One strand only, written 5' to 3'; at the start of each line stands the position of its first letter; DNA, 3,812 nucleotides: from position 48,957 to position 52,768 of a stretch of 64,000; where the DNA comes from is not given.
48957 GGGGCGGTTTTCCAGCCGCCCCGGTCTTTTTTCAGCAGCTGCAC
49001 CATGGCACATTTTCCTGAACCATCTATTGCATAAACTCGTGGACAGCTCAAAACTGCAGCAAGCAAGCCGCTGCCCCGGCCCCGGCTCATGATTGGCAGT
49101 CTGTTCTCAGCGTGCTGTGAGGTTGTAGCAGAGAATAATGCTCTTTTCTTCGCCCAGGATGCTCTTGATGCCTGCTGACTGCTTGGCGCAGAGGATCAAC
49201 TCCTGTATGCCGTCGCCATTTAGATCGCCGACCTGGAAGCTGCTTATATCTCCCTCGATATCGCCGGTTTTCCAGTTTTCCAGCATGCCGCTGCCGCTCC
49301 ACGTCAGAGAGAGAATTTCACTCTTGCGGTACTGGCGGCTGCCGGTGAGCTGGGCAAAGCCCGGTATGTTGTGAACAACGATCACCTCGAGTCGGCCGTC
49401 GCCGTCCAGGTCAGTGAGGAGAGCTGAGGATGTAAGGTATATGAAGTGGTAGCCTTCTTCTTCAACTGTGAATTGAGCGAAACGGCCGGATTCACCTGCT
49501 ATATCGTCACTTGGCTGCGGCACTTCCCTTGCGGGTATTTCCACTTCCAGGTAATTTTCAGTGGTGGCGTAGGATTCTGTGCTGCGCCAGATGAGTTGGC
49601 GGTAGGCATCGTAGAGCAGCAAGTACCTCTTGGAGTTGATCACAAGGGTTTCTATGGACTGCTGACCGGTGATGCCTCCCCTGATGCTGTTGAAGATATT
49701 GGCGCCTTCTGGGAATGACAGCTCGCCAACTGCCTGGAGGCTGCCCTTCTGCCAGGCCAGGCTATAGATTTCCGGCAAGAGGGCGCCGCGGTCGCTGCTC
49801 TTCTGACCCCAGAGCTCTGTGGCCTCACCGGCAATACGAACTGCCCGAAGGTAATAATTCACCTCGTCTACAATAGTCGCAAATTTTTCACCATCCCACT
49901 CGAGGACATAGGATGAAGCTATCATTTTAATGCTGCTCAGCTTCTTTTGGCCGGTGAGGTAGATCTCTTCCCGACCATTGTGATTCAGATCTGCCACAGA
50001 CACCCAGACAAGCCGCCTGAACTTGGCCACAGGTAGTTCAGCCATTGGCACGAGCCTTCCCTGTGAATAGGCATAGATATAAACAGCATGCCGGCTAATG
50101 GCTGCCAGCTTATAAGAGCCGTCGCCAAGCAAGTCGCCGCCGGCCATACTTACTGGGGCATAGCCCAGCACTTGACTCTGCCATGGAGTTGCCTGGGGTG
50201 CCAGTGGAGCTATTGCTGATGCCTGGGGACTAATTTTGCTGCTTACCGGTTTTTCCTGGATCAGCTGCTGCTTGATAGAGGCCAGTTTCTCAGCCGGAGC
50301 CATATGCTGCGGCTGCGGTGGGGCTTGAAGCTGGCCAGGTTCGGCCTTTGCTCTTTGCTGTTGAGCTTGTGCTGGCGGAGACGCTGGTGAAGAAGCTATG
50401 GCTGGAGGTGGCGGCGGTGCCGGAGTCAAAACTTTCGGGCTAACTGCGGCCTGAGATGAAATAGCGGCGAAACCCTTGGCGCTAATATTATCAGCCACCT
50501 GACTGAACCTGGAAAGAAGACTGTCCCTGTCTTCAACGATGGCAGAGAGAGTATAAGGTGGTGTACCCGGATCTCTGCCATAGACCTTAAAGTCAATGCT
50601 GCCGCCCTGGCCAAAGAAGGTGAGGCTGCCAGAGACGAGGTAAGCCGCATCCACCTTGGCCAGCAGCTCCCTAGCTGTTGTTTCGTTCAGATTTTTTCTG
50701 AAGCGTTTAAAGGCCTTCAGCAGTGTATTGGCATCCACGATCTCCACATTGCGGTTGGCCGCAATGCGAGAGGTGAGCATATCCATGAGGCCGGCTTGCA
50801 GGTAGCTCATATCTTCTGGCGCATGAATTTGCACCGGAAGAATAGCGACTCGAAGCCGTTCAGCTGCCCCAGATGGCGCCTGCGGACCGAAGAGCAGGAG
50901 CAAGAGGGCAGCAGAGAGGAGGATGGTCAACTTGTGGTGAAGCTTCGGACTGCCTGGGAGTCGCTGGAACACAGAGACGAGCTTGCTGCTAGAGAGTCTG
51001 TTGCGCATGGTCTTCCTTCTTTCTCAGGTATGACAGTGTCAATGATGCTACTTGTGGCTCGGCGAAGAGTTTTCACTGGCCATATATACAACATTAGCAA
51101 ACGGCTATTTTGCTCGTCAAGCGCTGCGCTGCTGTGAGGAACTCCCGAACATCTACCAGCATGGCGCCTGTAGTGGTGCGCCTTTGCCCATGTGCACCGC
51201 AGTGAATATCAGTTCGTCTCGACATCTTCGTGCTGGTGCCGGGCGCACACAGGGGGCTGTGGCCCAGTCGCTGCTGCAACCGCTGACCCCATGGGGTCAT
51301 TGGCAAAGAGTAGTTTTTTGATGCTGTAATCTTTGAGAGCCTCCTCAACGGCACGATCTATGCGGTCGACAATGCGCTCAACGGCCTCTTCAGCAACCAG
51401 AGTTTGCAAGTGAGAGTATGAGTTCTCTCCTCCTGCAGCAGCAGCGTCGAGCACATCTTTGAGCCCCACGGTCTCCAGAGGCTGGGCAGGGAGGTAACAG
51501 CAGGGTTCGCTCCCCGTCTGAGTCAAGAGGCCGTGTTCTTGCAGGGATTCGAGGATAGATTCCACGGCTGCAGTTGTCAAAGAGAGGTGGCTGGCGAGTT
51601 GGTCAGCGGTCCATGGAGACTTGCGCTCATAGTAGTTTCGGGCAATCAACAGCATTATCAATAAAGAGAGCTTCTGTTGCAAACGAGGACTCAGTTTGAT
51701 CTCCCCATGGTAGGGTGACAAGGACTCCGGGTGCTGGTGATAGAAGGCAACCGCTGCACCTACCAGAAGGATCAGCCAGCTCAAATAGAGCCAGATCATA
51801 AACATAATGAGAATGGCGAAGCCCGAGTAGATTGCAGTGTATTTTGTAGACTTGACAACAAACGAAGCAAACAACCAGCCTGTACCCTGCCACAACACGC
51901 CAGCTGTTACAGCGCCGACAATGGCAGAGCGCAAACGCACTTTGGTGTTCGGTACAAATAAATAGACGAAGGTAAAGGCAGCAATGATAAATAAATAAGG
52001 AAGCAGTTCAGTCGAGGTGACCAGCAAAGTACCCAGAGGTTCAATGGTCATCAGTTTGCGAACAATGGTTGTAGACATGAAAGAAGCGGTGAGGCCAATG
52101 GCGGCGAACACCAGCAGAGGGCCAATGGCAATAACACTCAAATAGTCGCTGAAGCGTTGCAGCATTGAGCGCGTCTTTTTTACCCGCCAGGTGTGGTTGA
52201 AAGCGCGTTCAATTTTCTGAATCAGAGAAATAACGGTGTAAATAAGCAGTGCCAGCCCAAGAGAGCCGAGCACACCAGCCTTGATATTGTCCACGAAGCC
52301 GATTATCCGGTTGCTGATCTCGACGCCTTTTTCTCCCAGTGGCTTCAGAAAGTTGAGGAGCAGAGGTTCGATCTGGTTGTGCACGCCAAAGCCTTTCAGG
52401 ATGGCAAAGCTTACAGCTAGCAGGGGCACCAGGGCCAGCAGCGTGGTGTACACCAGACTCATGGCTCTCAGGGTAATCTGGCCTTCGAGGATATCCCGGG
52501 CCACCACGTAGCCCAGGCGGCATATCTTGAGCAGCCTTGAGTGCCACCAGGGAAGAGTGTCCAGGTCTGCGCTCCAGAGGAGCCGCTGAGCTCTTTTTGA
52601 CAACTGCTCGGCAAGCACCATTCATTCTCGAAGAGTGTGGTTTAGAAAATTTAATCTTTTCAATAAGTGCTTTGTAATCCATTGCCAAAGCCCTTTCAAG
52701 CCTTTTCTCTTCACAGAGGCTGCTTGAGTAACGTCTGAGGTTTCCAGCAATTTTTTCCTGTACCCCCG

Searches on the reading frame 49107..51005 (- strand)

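Call 20: search_protein_families(library=ncbifam, proteins=[window:49107-51005:-], max_evalue=0.00001)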
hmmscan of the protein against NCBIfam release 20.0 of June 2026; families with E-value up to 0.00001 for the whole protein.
window:49107-51005:- (632 aa): 0 families

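Call 60: search_protein_families(library=pfam, proteins=[window:49107-51005:-], max_evalue=0.001)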
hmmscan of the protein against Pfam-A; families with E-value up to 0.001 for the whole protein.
window:49107-51005:- (632 aa): 2 families
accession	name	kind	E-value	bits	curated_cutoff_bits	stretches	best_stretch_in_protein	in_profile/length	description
PF13517.12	FG-GAP_3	-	6.8e-15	55.9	26.9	2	532-604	1-60/61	FG-GAP-like repeat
PF01839.29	FG-GAP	-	3.3e-09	36.9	22.1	0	588-608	3-23/37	FG-GAP repeat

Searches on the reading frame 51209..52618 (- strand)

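Call 20: search_protein_families(library=ncbifam, proteins=[window:51209-52618:-], max_evalue=0.00001)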
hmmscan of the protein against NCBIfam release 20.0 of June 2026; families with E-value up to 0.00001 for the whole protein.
window:51209-52618:- (469 aa): 3 families
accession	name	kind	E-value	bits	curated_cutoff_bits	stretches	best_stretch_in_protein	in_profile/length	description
NF003256.0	PRK04214.1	equivalog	9.1e-49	166.5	500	1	18-392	3-365/412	ribonuclease BN/unknown domain fusion protein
NF002457.0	PRK01637.1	equivalog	4.7e-48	163.9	307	1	30-292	14-272/295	virulence factor BrkB family protein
TIGR00765.1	yihY_not_rbn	subfamily_domain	8.1e-44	150.4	73.15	1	40-292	7-254/259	YihY family inner membrane protein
